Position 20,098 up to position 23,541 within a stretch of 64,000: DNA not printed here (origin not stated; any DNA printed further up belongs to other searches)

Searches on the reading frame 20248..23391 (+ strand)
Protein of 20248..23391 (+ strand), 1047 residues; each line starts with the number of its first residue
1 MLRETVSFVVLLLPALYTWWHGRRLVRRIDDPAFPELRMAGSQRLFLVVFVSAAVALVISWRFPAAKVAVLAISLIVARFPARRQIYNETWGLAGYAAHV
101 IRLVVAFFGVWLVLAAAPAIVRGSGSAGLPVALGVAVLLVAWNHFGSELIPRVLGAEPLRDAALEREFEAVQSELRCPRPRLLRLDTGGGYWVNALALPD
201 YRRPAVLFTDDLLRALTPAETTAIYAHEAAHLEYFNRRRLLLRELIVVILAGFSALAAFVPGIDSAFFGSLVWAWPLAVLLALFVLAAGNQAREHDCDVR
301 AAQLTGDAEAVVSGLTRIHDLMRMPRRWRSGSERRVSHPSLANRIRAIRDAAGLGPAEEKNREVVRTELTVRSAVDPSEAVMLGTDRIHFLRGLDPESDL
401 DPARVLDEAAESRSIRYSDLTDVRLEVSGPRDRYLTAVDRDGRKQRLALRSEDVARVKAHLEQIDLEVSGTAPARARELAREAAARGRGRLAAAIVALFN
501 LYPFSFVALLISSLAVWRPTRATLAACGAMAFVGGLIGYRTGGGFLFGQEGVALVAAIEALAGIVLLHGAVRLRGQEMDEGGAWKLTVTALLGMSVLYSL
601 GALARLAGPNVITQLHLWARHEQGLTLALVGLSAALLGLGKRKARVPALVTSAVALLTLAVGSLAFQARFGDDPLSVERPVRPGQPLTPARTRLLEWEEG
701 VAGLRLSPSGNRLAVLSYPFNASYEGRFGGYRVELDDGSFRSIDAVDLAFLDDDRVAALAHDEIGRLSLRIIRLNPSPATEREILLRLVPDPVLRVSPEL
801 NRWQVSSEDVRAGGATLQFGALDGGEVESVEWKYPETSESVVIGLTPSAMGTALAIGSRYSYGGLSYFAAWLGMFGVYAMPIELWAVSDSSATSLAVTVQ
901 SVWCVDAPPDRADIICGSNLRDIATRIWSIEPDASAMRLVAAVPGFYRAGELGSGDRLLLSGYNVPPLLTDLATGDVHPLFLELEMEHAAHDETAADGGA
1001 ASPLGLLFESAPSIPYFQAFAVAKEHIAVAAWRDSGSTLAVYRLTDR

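Call 77: search_protein_families(library=pfam, proteins=[window:20248-23391:+], max_evalue=0.00001)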
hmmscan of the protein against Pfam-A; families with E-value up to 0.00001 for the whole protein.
window:20248-23391:+ (1047 aa): 1 family
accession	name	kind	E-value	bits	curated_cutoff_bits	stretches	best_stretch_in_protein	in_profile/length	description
PF01435.24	Peptidase_M48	-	1.5e-11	44.9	20.3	1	159-350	2-184/186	Peptidase family M48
